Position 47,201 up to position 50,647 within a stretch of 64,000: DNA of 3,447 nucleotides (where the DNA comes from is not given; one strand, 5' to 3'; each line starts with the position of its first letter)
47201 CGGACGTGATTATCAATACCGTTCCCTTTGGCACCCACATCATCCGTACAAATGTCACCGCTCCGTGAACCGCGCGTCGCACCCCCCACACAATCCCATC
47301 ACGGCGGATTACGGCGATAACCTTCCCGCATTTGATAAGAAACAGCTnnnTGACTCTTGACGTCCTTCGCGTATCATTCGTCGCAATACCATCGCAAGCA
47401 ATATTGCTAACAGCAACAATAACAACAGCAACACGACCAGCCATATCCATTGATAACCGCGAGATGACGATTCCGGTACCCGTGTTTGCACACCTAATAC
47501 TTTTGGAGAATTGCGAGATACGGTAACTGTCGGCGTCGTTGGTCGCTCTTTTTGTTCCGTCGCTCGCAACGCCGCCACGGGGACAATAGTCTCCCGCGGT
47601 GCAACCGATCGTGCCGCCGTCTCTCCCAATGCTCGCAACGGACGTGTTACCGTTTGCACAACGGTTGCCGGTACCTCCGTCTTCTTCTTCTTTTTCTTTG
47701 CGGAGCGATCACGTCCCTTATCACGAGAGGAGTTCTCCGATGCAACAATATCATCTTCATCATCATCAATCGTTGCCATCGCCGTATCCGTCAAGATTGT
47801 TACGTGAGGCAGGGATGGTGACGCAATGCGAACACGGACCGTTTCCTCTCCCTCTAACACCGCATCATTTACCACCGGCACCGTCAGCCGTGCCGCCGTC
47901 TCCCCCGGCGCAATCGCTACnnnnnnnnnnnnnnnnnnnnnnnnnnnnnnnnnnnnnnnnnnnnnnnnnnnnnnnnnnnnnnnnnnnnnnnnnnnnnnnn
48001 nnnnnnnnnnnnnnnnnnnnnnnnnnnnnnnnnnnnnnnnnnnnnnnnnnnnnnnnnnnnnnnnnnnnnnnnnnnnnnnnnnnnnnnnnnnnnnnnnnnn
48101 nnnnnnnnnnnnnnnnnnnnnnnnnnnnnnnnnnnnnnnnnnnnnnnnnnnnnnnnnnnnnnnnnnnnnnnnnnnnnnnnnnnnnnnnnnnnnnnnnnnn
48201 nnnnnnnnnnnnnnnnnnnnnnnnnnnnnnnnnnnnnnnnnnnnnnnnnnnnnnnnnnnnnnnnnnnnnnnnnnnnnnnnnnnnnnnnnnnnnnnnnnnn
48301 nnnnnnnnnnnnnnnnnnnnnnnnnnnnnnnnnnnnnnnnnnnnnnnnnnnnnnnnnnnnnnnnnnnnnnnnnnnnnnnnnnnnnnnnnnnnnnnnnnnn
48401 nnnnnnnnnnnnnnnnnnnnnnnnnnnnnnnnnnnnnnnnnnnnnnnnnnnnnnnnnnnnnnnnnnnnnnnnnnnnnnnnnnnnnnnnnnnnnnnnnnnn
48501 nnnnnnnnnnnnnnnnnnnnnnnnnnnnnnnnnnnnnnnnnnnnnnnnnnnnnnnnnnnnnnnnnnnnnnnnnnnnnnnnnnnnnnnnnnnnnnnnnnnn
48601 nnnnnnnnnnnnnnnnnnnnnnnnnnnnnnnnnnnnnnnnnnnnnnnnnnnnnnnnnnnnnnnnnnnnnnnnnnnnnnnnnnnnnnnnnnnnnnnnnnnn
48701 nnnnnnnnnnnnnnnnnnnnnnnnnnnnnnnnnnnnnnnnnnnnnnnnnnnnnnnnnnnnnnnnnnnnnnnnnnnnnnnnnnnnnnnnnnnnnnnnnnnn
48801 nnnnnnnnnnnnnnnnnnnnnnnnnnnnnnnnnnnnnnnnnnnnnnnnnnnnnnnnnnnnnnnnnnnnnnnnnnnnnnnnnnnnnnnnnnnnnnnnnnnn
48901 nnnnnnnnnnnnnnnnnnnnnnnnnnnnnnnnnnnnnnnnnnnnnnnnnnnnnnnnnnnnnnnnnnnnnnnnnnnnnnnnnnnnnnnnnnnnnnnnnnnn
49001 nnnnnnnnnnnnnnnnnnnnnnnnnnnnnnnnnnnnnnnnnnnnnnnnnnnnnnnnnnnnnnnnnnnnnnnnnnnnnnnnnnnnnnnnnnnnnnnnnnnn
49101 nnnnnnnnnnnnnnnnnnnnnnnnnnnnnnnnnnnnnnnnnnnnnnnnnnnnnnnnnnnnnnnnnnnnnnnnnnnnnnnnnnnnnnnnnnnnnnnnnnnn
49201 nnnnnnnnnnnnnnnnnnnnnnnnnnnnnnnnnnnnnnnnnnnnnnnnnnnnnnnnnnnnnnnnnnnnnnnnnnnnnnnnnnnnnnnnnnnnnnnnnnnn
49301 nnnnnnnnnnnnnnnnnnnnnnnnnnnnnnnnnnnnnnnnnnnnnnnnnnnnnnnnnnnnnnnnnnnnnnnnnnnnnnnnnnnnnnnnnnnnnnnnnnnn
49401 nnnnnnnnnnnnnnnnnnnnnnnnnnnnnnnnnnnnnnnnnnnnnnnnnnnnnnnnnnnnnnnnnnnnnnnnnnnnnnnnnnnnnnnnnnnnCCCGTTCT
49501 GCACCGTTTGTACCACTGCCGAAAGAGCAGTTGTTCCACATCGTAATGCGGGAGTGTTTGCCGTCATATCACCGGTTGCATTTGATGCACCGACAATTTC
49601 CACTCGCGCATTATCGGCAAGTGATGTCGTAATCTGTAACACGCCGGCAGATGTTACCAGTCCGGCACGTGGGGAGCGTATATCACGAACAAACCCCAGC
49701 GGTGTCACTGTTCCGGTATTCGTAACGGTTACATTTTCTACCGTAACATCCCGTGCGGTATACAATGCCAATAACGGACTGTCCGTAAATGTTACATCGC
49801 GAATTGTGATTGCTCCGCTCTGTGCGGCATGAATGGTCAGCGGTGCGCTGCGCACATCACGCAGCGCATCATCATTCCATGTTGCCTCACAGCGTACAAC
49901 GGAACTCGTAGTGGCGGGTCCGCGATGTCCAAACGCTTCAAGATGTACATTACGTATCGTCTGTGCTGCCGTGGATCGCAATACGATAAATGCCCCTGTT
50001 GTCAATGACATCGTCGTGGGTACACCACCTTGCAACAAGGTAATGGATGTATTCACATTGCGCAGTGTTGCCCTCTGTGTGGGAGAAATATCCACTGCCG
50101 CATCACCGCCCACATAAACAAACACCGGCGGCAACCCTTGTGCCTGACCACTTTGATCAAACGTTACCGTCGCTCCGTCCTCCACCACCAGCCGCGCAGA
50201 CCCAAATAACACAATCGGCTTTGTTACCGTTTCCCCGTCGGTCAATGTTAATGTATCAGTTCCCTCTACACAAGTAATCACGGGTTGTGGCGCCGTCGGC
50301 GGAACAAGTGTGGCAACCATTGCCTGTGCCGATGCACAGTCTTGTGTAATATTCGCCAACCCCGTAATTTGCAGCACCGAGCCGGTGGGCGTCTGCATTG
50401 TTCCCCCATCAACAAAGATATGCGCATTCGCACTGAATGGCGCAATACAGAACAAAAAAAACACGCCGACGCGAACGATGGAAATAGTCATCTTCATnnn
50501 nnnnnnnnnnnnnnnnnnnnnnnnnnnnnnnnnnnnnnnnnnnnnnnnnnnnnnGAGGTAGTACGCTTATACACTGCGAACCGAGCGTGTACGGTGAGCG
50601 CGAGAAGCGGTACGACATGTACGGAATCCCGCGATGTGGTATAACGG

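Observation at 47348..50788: DUF2892 - beta-helix/Calx-beta giant protein (poly-Lys linker, C-terminal hydrophobic anchor with basic tail) - GT4 putative operon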

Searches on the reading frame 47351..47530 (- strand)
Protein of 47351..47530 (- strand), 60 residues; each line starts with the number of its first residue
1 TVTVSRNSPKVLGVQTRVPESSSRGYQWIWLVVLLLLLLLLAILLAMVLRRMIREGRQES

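Call 38: find_related_loci(query=A3, collection=metagenome_contigs, flank=4000)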
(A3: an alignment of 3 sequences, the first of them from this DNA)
Query A3 (60 aa) in metagenome_contigs; peptide patterns used: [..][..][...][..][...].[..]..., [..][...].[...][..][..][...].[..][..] (x = any residue, [..] = any of these).
203 stretches matched a pattern, but none encodes a relative of the query by tblastn (E <= 1e-3).
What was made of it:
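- A scan of JGI metagenome contigs with the cassette found nothing (call 38).
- Tried and rejected: A metagenome scan with the C-terminal cassette gave 203 pattern matches, none confirmed (call 38).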

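Call 41: search_protein_families(library=ncbifam, alignment_id=A3, max_evalue=10)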
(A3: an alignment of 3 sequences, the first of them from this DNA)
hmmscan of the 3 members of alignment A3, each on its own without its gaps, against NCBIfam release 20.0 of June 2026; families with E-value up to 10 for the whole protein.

A. member 1, seq(60 aa): 3 families
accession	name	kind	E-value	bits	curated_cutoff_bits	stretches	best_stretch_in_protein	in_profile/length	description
NF058595.1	invert_tail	domain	0.11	12.8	37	1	1-46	4-44/113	lipo-invert putative C-terminal anchoring domain-containing protein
TIGR03927.1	T7SS_EssA_Firm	equivalog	0.23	11.4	32.45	1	17-52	115-149/151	type VII secretion protein EssA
NF033506.0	PACE-CTERM-PROT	exception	0.42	9.2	110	1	18-53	599-625/627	putative S-layer protein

B. families by the number of members that match (of 3 scanned): 15 families
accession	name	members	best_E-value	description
TIGR00785.1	dass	2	0.042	DASS family sodium-coupled anion symporter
TIGR01709.2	typeII_sec_gspL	1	0.0017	type II secretion system protein GspL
TIGR02976.1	phageshock_pspB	1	0.0053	envelope stress response membrane protein PspB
TIGR04407.1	LptF_YjgP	1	0.019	LPS export ABC transporter permease LptF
NF051431.1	Rv0361_Cterm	1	0.023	Rv0361 family membrane protein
NF047418.1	teichoic_AuxB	1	0.027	lipoteichoic acid stability factor AuxB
NF041534.1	rodZ_Strepcoccus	1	0.03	cytoskeleton protein RodZ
NF052375.1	antisigma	1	0.033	anti-sigma factor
NF041023.1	PP0621_fam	1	0.051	PP0621 family protein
NF045534.1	small_EYxxD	1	0.082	EYxxD motif small membrane protein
TIGR02736.1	cbb3_Q_epsi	1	0.1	cytochrome c oxidase, cbb3-type, CcoQ subunit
NF058595.1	invert_tail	1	0.11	lipo-invert putative C-terminal anchoring domain-containing protein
NF047909.1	CellAnchorMapZStrp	1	0.19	cell division site-positioning protein MapZ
TIGR03927.1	T7SS_EssA_Firm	1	0.23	type VII secretion protein EssA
NF033506.0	PACE-CTERM-PROT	1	0.42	putative S-layer protein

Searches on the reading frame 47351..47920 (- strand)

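Call 42: search_protein_families(library=pfam, alignment_id=A2, max_evalue=10)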
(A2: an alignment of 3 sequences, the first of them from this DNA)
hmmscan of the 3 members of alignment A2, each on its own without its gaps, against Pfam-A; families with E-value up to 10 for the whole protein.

A. member 1, seq(190 aa): 6 families
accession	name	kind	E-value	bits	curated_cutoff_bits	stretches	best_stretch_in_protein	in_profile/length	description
PF03160.20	Calx-beta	-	0.00024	21.6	27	1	4-54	66-118/119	Calx-beta domain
PF09307.15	MHC2-interact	-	0.037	14.3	26.9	1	137-169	12-44/109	CLIP, MHC2 interacting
PF11857.13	DUF3377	-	0.086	13.2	26.5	1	147-186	18-56/72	Domain of unknown function (DUF3377)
PF20088.4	DUF6480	-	0.088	13.1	25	1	144-176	39-71/78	Family of unknown function (DUF6480)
PF12669.12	FeoB_associated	-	0.88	10.3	27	1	166-188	4-26/44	FeoB-associated Cys-rich membrane protein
PF10661.14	EssA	-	1.8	8.9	24.1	1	150-182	114-146/147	WXG100 protein secretion system (Wss), protein EssA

B. families by the number of members that match (of 3 scanned): 25 families
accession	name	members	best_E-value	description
PF12669.12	FeoB_associated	2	0.017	FeoB-associated Cys-rich membrane protein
PF03160.20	Calx-beta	1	0.00024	Calx-beta domain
PF11670.13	MSP1a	1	0.0026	Major surface protein 1a (MSP1a)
PF11268.13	DUF3071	1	0.0097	Protein of unknown function (DUF3071)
PF06024.17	Orf78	1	0.01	Orf78 (ac78)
PF15330.11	SIT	1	0.016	SHP2-interacting transmembrane adaptor protein, SIT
PF19579.4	FtsL_2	1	0.024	Bacteriodetes cell division protein (FtsL-like)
PF15102.11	TMEM154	1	0.033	TMEM154 protein family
PF09307.15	MHC2-interact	1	0.037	CLIP, MHC2 interacting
PF20381.4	Rv1476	1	0.038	Membrane protein Rv1476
PF25044.1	DUF7789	1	0.038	Domain of unknown function (DUF7789)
PF12575.13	Pox_EPC_I2-L1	1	0.047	Poxvirus entry protein complex L1 and I2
PF06781.17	CrgA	1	0.053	Cell division protein CrgA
PF11857.13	DUF3377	1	0.086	Domain of unknown function (DUF3377)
PF20088.4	DUF6480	1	0.088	Family of unknown function (DUF6480)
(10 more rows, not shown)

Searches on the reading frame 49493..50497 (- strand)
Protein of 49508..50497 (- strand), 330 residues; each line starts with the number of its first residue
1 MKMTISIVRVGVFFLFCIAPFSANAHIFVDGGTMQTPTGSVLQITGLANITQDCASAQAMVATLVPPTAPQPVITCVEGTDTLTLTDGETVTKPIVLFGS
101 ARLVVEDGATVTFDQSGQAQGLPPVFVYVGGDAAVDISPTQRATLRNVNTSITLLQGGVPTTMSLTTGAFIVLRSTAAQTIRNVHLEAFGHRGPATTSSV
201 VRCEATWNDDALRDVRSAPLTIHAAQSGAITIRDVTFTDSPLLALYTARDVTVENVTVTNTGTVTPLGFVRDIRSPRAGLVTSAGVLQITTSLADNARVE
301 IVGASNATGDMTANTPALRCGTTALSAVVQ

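Call 15: find_homologous_proteins(query=window:49508-50497:-, max_evalue=0.001)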
Query window:49508-50497:-: 8000 candidates shared short words with the query, none scored E <= 0.001.

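Call 17: search_protein_representatives(protein=window:49508-50497:-)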
Query: 330 residues. Proteins with E-value up to 0.001 (for the whole library): 3; up to 1e-10: 2; up to 1e-30: 2. The best 3 are listed.
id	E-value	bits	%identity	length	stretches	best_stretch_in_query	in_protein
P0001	2.6e-203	690.0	100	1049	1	1-330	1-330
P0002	2.0e-34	135.6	38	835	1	14-324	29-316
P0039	1.4e-06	44.2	30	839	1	15-326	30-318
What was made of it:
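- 49532..50422 (-): Orphan N-terminal 'head' domain, aa 26-322. It is all-beta, has three invariant Cys (C54, C76, C320), and is probably a right-handed beta-solenoid. Only 3 proteins in 1.84e9 representatives share it (call 17).
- Closest known: Bacterial multi-repeat Calx-beta. Different: None shares the N-terminal head (call 17).
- Exhaustive phmmer with the N-terminal domain finds only P0001, P0002 and P0039 (call 17).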

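Call 22: find_related_loci(query=A1, collection=genome_contigs, flank=10000)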
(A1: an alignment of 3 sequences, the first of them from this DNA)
Query A1 (335 aa) in genome_contigs; peptide patterns used: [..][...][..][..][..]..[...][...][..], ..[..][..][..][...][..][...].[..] (x = any residue, [..] = any of these).
41 stretches matched a pattern, but none encodes a relative of the query by tblastn (E <= 1e-3).
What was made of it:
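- Tried and rejected: A genome_contigs scan with the N-terminal alignment found no relatives (call 22).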

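Call 25: find_encoding_contigs(protein=P0039, flank=10000, max_places=3)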
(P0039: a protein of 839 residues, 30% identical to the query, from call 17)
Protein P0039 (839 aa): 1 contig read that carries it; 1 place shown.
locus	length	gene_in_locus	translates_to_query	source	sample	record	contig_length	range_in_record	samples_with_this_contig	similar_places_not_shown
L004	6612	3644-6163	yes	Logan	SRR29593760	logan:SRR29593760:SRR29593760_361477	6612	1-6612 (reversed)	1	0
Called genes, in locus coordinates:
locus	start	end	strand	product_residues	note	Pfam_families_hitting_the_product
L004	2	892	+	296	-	?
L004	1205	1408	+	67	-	-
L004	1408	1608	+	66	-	PF02687:FtsX (weak)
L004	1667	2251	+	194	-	PF04542:Sigma70_r2, PF08281:Sigma70_r4_2, PF04545:Sigma70_r4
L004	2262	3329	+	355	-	-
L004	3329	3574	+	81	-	PF11127:YgaP-like_TM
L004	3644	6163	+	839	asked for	PF03160:Calx-beta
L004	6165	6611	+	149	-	?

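Call 29: predict_structure(alignment_id=A1)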
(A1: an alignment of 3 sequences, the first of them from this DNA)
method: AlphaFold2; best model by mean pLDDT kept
length: 335 residues; sequences in the alignment: 3
mean_pLDDT: 53.6   pTM: 0.60
mean pLDDT of the five models: 53.6, 51.3, 50.6, 50.6, 47.4
residues with pLDDT >= 90: 19; 70-90: 76; 50-70: 74; < 50: 166
segments of 3 or more residues with pLDDT < 50: 1-51, 119-122, 150-168, 190-216, 263-279, 289-335
pLDDT, mean of each block of 10 residues (from residue 1): 30 28 23 28 35 70 60 77 91 80 90 66 60 83 78 38 43 74 77 33 34 50 62 76 56 69 46 44 50 36 33 33 28 24
secondary structure, 60 per line:
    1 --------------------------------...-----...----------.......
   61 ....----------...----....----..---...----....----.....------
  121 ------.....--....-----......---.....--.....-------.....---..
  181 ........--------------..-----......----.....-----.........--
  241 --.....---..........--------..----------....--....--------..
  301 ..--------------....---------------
elements in order: E33-35 E41-43 H54-64 E75-77 E82-85 E95-97 E102-105 E110-114 E127-131 E134-137 E143-148 E152-156 E159-163 E171-175 E179-188 H210-215 E220-224 E230-238 E243-247 E251-260 E281-284 E287-290 E299-302 E317-320
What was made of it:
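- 49532..50422 (-): AF2 pLDDT 53.6, pTM 0.60, short beta-strands (call 29).
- On Right-handed parallel beta-helix / pectate lyase superfamily: The model has pLDDT 53.6 and pTM 0.60 (call 29).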

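Call 32: fold_search(model_id=the predicted structure, library=pdb)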
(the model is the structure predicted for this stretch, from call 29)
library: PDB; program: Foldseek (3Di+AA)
matches with E <= 10: 199; with E <= 0.001: 0
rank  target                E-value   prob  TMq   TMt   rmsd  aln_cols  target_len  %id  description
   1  8ikw_B                5.0e-02  0.69  0.27  0.27  11.8       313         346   10  A complex structure of PGIP-PG (released 2024-02-07)
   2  6w4q_E                6.1e-02  0.16  0.18  0.10  17.5       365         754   10  Crystal structure of full-length tailspike protein 2 (TSP2, ORF211) ) from Escherichia coli O157:H7 bacteriophage CAB1 (released 2021-01-20)
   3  4yzq_B                7.1e-02  0.72  0.22  0.36  12.2       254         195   12  C. bescii Family 3 pectate lyase double mutant K108A/Q111N in complex with trigalacturonic acid (released 2015-12-23)
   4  4yza_B                8.7e-02  0.63  0.22  0.35  11.5       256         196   12  C. bescii Family 3 pectate lyase double mutant K108A/Q111A in complex with trigalacturonic acid (released 2015-12-23)
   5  4z06_A                1.1e-01  0.69  0.24  0.37  11.5       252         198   12  C. bescii Family 3 pectate lyase double mutant K108A/R133A in complex with ALPHA-D-GALACTOPYRANURONIC ACID (released 2015-12-23)
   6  3t9g_A                1.1e-01  0.16  0.16  0.23  13.6       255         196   10  The crystal structure of family 3 pectate lyase from Caldicellulosiruptor bescii (released 2012-05-09)
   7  4z06_B                1.1e-01  0.13  0.13  0.19  14.2       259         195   12  C. bescii Family 3 pectate lyase double mutant K108A/R133A in complex with ALPHA-D-GALACTOPYRANURONIC ACID (released 2015-12-23)
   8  4yzx_B                1.1e-01  0.69  0.24  0.37  11.3       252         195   12  C. bescii Family 3 pectate lyase double mutant K108A/D107N in complex with trigalacturonic acid (released 2015-12-23)
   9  5g5n_C                1.3e-01  0.14  0.15  0.15  14.4       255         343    9  Structure of the snake adenovirus 1 hexon-interlacing LH3 protein, methylmercury chloride derivative (released 2017-06-07)
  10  4z03_B                1.4e-01  0.54  0.22  0.35  12.3       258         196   11  C. bescii Family 3 pectate lyase double mutant K108A in complex with trigalacturonic acid (released 2015-12-23)
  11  6qi5_Q                1.5e-01  0.15  0.16  0.15  13.2       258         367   10  Near Atomic Structure of an Atadenovirus Shows a possible gene duplication event and Intergenera Variations in Cementi (released 2020-08-05)
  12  5awf_A                1.8e-01  0.08  0.14  0.13  18.6       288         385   12  Crystal structure of SufB-SufC-SufD complex from Escherichia coli (released 2015-11-11)
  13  4yza_A                2.0e-01  0.51  0.23  0.37  11.7       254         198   12  C. bescii Family 3 pectate lyase double mutant K108A/Q111A in complex with trigalacturonic acid (released 2015-12-23)
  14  9qrm_B                2.4e-01  0.13  0.19  0.13  15.2       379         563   13  X-ray structure of Kp32gp38 in complex with K21 pyr5 (released 2025-09-03)
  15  6f7d                  2.5e-01  0.11  0.17  0.12  16.2       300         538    9  Crystal structure of Dettilon tailspike protein (gp208) (released 2018-12-19)
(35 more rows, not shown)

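Call 33: search_protein_families(library=pfam, alignment_id=A1, max_evalue=10)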
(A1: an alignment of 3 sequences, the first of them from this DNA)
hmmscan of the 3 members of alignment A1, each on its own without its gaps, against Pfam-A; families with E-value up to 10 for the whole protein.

A. member 1, seq(335 aa): 1 family
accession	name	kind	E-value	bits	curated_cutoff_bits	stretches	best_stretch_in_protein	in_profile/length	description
PF17219.8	YAF2_RYBP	-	6.3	6.8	22.4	0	248-258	14-24/33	Yaf2/RYBP C-terminal binding motif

B. families by the number of members that match (of 3 scanned): 4 families
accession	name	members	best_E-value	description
PF13229.12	Beta_helix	1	0.092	Right handed beta helix region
PF20947.2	Flu_PB2_1st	1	0.13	Influenza RNA polymerase PB2 N-terminal region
PF13576.12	Pentapeptide_3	1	0.46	Pentapeptide repeats (9 copies)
PF17219.8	YAF2_RYBP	1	6.3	Yaf2/RYBP C-terminal binding motif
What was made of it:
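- On Right-handed parallel beta-helix / pectate lyase superfamily: One of the three members hits PF13229 at E 0.092 (call 33).
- Checked: One of the three family members hits Beta_helix at E 0.092 (call 33).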

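Call 34: search_solved_structures(query=A1, max_evalue=10)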
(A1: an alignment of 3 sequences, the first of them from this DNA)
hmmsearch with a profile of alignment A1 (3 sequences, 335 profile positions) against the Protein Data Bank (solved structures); distinct sequences matched with E-value up to 10: 0.
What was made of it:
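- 49532..50422 (-): No Pfam or PDB sequence match (calls 33, 34).
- On Right-handed parallel beta-helix / pectate lyase superfamily: No PDB sequence match (call 34).
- Checked: There is no match to PDB sequences (call 34).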

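Call 35: search_protein_families(library=ncbifam, proteins=[L004:2262-3329:+], max_evalue=0.1)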
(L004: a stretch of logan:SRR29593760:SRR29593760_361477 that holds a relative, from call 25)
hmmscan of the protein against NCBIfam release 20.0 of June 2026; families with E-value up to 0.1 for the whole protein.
L004:2262-3329:+ (355 aa): 0 families

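Call 75: fold_search(model_id=the predicted structure, library=viral)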
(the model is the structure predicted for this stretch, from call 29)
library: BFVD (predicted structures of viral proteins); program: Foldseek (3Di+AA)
matches with E <= 10: 437; with E <= 0.001: 0
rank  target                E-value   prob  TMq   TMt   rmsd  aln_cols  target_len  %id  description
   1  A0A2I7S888            4.6e-02  0.35  0.24  0.14  19.6       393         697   10  (no name in the UniProt tables at hand)
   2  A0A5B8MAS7            4.8e-02  0.21  0.20  0.12  23.9       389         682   12  E1B 55 kDa protein [Ovine adenovirus 8]
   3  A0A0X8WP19            6.2e-02  0.23  0.21  0.16  16.1       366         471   11  (no name in the UniProt tables at hand)
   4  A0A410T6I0            7.2e-02  0.33  0.27  0.17  19.7       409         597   12  (no name in the UniProt tables at hand)
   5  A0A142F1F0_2          8.0e-02  0.21  0.19  0.11  20.3       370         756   10  Putative tail fiber protein [Bacillus phage Shbh1]
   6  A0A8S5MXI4            9.3e-02  0.25  0.17  0.26  11.2       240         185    9  Uncharacterized protein (Fragment) [Myoviridae sp. ctWaE18]
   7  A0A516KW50            1.1e-01  0.18  0.18  0.12  17.8       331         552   10  (no name in the UniProt tables at hand)
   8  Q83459                1.3e-01  0.41  0.22  0.18  14.3       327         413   12  E1B protein, large T antigen [Porcine adenovirus B serotype 4]
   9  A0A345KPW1            1.4e-01  0.94  0.31  0.28   8.4       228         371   15  Minor tail protein [Arthrobacter phage Sergei]
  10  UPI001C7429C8         1.4e-01  0.51  0.26  0.31  11.8       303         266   11  (no name look-up for this kind of identifier)
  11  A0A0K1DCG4            1.5e-01  0.69  0.22  0.19  12.8       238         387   15  E1B 55 kDa protein [Equine adenovirus B serotype 2]
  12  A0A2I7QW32            1.6e-01  0.44  0.28  0.22  20.3       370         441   10  (no name in the UniProt tables at hand)
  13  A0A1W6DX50            1.9e-01  0.11  0.19  0.14  16.9       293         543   15  Uncharacterized protein [Sphingobium phage Lacusarx]
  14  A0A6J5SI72            2.1e-01  0.15  0.14  0.22  12.2       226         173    9  Uncharacterized protein [uncultured Caudovirales phage]
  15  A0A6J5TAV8            2.1e-01  0.06  0.14  0.08  20.8       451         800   12  Intramolecular chaperone auto-processing domain containing protein [uncultured Caudovirales phage]
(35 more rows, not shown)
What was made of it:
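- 49532..50422 (-): Foldseek matches are non-significant but almost all beta-helix proteins (calls 32, 75).
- On Right-handed parallel beta-helix / pectate lyase superfamily: The best Foldseek E is 0.05 with TM 0.2-0.3, but the lists are dominated by beta-helix proteins (calls 32, 75).
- Closest known: Right-handed parallel beta-helix proteins. Same: The weak Foldseek lists against PDB and BFVD are almost all beta-helix proteins (calls 29, 32, 75).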
